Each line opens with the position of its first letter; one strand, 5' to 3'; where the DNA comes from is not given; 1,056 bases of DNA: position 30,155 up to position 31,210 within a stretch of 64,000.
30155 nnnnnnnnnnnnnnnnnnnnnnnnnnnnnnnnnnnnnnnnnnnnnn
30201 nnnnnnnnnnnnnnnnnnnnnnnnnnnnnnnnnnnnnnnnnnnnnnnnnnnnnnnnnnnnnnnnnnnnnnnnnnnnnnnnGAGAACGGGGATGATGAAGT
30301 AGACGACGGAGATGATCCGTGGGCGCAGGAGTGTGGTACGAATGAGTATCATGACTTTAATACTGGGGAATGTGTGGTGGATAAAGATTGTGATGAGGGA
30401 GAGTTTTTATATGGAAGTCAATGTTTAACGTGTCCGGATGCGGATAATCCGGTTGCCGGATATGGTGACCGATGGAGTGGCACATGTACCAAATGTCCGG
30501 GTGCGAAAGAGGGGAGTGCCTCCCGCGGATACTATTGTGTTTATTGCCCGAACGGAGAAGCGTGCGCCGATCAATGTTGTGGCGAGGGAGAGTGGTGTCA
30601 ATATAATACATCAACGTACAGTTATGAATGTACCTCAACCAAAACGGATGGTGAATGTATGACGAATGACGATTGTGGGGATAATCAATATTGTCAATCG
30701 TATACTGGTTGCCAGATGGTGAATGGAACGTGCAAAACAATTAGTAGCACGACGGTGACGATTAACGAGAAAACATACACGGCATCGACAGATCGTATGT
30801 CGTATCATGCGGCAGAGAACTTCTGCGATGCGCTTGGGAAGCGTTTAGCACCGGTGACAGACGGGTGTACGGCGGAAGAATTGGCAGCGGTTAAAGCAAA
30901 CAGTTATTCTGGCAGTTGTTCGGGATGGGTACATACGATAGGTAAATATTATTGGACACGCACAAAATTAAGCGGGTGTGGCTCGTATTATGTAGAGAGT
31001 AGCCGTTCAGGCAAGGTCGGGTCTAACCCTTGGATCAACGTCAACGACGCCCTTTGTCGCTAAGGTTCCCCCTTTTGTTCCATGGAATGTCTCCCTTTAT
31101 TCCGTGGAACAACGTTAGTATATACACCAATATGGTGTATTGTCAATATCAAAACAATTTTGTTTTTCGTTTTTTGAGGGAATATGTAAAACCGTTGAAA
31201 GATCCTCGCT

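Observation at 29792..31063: Four-copy family of tripartite 'modular pilins': prepilin leader and pilin head fused to a Cys-rich stalk and a C-type-lectin/DUF1566-like tip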

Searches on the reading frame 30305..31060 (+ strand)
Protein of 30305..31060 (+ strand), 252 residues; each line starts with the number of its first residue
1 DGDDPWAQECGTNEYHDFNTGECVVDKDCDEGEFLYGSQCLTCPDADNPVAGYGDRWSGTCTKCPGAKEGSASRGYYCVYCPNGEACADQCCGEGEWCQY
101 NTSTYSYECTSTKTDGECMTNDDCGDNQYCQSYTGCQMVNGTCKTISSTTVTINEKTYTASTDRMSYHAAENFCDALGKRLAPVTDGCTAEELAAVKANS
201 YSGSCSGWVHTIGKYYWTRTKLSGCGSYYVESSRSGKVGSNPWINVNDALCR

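Call 70: predict_structure(alignment_id=A5)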
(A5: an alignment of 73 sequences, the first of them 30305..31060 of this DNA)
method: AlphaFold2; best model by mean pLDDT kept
length: 252 residues; sequences in the alignment: 73
mean_pLDDT: 89.0   pTM: 0.84
mean pLDDT of the five models: 89.0, 87.7, 86.4, 85.8, 85.7
residues with pLDDT >= 90: 155; 70-90: 83; 50-70: 12; < 50: 2
segments of 3 or more residues with pLDDT < 50: none
pLDDT, mean of each block of 10 residues (from residue 1): 67 80 87 88 92 66 89 83 91 91 90 89 96 85 97 95 96 97 95 93 94 92 86 91 94 97
secondary structure, 60 per line:
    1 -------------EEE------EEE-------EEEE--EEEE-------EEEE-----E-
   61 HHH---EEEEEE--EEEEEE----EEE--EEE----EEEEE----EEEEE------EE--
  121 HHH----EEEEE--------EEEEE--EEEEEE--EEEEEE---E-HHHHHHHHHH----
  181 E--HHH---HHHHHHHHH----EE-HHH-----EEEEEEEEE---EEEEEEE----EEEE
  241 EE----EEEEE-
elements in order: E14-16 E23-25 E33-36 E39-42 E50-53 E67-72 E75-80 E85-87 E90-92 E97-101 E106-110 E128-132 E141-145 E148-153 E156-161 H167-176 H190-198 E214-222 E226-232 E237-242 E247-251
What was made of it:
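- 30326..30739 (+): Cys-rich stalk (residues 179-316, 19 Cys), a stack of beta-hairpins. AF2 C-terminal model pLDDT 89 (call 70).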

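Call 73: fold_search(model_id=the predicted structure, library=pdb)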
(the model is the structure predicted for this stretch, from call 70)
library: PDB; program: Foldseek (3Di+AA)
matches with E <= 10: 443; with E <= 0.001: 0
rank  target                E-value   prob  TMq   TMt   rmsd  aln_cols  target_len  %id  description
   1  8oks_A                1.1e-02  0.99  0.24  0.50   7.4       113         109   11  Crystal structure of Bdellovibrio bacteriovorus Bd2740 C-terminal domain (released 2023-10-25)
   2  6jli                  1.9e-02  0.99  0.26  0.52   6.5       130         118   14  Crystal structure of CTLD7 domain of human PLA2R (released 2019-07-17)
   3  3vpp_A                1.9e-02  0.99  0.25  0.49   7.1       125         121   14  Crystal Structure of the Human CLEC9A C-type Lectin-Like Domain (released 2012-04-25)
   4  1bv4_B                2.2e-02  0.99  0.24  0.51   6.0       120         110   15  APO-MANNOSE-BINDING PROTEIN-C (released 1999-01-13)
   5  8oks_B                2.3e-02  0.97  0.26  0.53   5.8       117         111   10  Crystal structure of Bdellovibrio bacteriovorus Bd2740 C-terminal domain (released 2023-10-25)
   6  1yxj_B                2.5e-02  0.99  0.25  0.46   7.0       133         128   15  Crystal structure of human lectin-like oxidized low-density lipoprotein receptor 1 (LOX-1) at low pH (released 2005-06-14)
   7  8umo_J                2.6e-02  0.98  0.25  0.51   6.1       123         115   14  Murine CD94-NKG2A receptor in complex with Qa-1b presenting AMAPRTLLL (released 2024-01-17)
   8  3g8l_C                2.8e-02  0.98  0.26  0.41   6.5       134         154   11  Crystal structure of murine natural killer cell receptor, Ly49L4 (released 2009-11-17)
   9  5ao6_B                3.3e-02  0.23  0.23  0.15  18.7       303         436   11  Endo180 D1-4, trigonal form (released 2015-10-28)
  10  7xmp                  3.5e-02  0.98  0.26  0.48   6.3       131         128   12  High resolution structure of lectin-like Ox-LDL receptor 1 in space group P 32 2 1 (released 2023-05-03)
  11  1ypq_A                4.1e-02  0.97  0.24  0.44   7.2       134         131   13  Human Oxidized Low Density Lipoprotein Receptor LOX-1 Dioxane Complex (released 2005-02-08)
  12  5xtw_E                4.1e-02  0.41  0.25  0.16  15.7       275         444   10  Crystal structure of the CysR-CTLD2 fragment of human MR at acidic pH (released 2017-12-27)
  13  3vpp_B                4.7e-02  0.97  0.25  0.48   7.1       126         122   14  Crystal Structure of the Human CLEC9A C-type Lectin-Like Domain (released 2012-04-25)
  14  1bv4_D                4.9e-02  0.94  0.23  0.49   6.1       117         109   14  APO-MANNOSE-BINDING PROTEIN-C (released 1999-01-13)
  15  5e4l_A                5.2e-02  0.20  0.22  0.14  17.6       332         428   12  Structure of ligand binding region of uPARAP at pH 5.3 (released 2016-10-12)
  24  8q4e_A                7.0e-02  0.93  0.22  0.42   7.3       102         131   13  Structure of Legionella pneumophila Lcl C-terminal domain (released 2023-12-27)
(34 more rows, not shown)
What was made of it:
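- Closest known: Bdellovibrio bacteriovorus MAT fibre tip Bd2740, and the Legionella Lcl C-terminal domain. Same: The best structural matches of the tip are compact bacterial C-type-lectin folds used as adhesive ends of fibres (call 73).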

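Call 91: fold_search(model_id=the predicted structure, library=viral)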
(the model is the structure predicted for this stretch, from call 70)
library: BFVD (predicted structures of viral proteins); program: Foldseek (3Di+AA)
matches with E <= 10: 226; with E <= 0.001: 0
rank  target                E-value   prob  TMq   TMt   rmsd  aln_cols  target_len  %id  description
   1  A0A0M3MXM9            3.3e-03  1.00  0.24  0.39   8.4       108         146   14  Membrane protein UL45 [Testudinid alphaherpesvirus 3]
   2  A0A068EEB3            8.4e-03  0.99  0.26  0.32   9.7       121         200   15  C-type lectin family protein [Pigeonpox virus]
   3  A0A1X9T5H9            1.3e-02  0.99  0.25  0.37   5.3       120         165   13  C-type lectin protein [Ranid herpesvirus 3]
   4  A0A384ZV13            2.1e-02  0.99  0.24  0.22   6.7       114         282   10  (no name in the UniProt tables at hand)
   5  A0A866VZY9            2.1e-02  0.98  0.25  0.39   6.8       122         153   18  ORF2b protein [Lucheng Rn rat coronavirus]
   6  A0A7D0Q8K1            3.1e-02  0.92  0.22  0.32   9.5       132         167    9  (no name in the UniProt tables at hand)
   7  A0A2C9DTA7            3.2e-02  0.92  0.23  0.32   8.7       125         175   13  C-type lectin-like IEV/EEV glycoprotein [Eastern grey kangaroopox virus]
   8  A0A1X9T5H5            3.9e-02  0.98  0.24  0.19   5.9       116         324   14  C-type lectin protein [Ranid herpesvirus 3]
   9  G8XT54                4.1e-02  0.97  0.25  0.37   6.2       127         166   16  Protein S28 [Saimiriine betaherpesvirus 4]
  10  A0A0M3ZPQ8            4.6e-02  0.97  0.25  0.39   6.1       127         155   12  C-type lectin family protein [Turkeypox virus]
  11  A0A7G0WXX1            4.6e-02  0.97  0.25  0.36   6.3       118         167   13  C-type lectin family protein [Fowlpox virus]
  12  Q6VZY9                4.6e-02  0.97  0.26  0.37   6.5       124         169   13  CNPV008 C-type lectin-like protein [Canarypox virus]
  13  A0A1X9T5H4            4.6e-02  0.94  0.23  0.31   4.3       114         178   12  C-type lectin protein [Ranid herpesvirus 3]
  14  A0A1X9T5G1            4.9e-02  0.98  0.26  0.30   6.9       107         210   14  C-type lectin protein [Ranid herpesvirus 3]
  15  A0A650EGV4            5.5e-02  0.96  0.25  0.38   6.5       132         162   14  (no name in the UniProt tables at hand)
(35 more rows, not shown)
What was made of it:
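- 30740..31063 (+): Compact C-type-lectin-like tip domain (residues 317-423) plus stop codon. Viral C-type lectins also match (call 91).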
